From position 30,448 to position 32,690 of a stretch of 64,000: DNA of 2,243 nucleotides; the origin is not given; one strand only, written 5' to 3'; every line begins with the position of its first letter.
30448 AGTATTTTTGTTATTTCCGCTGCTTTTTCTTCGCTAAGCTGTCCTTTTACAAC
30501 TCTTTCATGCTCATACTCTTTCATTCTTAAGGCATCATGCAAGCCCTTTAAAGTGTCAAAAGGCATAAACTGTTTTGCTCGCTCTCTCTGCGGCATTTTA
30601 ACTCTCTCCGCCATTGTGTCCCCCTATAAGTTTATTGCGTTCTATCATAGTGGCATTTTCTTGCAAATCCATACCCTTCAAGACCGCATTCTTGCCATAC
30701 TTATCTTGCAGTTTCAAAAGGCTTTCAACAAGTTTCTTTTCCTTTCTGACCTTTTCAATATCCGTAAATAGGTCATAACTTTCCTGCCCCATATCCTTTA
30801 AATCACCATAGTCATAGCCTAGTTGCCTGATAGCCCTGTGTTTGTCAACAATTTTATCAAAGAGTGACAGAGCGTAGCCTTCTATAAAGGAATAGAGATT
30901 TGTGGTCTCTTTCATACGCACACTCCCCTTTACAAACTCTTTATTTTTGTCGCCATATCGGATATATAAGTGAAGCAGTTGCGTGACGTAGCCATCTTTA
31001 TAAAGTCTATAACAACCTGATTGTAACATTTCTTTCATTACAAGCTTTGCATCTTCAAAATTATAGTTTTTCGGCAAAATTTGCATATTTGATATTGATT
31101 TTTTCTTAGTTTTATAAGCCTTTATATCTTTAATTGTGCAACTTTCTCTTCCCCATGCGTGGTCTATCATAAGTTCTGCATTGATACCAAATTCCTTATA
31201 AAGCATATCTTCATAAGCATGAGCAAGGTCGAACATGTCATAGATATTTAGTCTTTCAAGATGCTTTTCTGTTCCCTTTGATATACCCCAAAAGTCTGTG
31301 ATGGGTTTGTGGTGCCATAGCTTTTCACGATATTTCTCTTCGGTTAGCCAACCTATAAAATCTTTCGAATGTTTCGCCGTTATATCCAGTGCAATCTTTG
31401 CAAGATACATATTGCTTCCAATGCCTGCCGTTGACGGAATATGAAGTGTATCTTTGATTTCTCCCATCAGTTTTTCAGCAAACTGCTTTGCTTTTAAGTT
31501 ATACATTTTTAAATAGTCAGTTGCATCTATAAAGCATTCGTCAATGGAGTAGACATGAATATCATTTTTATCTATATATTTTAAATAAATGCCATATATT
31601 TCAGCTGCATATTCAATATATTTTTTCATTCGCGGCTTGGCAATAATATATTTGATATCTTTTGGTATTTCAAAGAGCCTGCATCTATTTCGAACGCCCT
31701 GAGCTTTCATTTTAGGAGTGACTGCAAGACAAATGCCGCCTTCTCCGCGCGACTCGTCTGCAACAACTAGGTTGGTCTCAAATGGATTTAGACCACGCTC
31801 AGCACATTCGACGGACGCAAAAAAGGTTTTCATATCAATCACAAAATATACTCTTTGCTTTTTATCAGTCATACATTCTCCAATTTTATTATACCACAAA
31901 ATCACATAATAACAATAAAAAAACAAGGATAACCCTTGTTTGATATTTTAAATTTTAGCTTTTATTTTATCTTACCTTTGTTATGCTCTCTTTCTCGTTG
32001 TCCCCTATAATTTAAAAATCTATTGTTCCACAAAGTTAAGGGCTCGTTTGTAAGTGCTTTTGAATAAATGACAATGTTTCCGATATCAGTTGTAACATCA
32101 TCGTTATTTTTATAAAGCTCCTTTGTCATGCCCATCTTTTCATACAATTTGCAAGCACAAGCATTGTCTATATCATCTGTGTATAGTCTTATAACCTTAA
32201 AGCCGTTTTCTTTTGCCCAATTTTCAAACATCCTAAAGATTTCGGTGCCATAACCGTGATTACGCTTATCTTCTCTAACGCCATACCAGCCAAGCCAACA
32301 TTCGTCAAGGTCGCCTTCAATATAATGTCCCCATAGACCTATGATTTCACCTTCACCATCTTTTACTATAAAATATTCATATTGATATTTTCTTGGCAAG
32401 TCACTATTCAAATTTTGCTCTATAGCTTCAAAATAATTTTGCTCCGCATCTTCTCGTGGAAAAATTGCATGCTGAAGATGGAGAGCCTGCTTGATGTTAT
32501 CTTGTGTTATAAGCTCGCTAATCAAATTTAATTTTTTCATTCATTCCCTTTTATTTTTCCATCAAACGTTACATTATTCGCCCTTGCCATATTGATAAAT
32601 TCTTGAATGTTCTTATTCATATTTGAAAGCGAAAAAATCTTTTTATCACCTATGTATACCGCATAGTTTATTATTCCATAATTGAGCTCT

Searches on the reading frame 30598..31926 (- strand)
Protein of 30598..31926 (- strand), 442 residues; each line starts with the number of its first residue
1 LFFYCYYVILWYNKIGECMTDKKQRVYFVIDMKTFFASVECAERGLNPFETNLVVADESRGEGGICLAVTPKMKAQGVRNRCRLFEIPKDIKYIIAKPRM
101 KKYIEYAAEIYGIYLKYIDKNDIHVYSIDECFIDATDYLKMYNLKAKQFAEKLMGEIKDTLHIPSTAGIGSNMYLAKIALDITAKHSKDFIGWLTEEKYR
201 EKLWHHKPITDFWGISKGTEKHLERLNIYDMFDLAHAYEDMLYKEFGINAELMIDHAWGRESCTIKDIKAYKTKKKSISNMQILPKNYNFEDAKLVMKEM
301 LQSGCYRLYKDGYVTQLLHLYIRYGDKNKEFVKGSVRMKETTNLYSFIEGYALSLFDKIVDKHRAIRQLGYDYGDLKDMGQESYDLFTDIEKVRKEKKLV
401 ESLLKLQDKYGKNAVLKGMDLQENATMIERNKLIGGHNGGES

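Call 79: search_protein_families(library=pfam, proteins=[window:30598-31926:-], max_evalue=0.00001)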
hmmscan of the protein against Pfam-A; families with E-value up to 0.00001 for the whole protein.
window:30598-31926:- (442 aa): 2 families
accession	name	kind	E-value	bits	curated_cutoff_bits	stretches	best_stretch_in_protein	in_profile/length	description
PF00817.25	IMS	-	1.1e-29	103.7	23.2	1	30-180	1-147/148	impB/mucB/samB family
PF11799.13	IMS_C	-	1.6e-10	41.8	20.7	1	275-386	1-109/109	impB/mucB/samB family C-terminal domain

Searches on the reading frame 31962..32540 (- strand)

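Call 80: search_protein_families(library=pfam, proteins=[window:31962-32540:-], max_evalue=0.00001)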
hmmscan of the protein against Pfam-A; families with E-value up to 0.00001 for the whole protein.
window:31962-32540:- (192 aa): 3 families
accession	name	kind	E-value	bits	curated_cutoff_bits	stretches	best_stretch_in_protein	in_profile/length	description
PF00583.31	Acetyltransf_1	-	1.1e-13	51.9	20.7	1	33-138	18-116/116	Acetyltransferase (GNAT) family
PF13508.13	Acetyltransf_7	-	3.5e-08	34.2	27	1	55-137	4-81/84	Acetyltransferase (GNAT) domain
PF13302.13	Acetyltransf_3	-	2.5e-07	31.9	25.4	1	29-139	34-138/138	Acetyltransferase (GNAT) domain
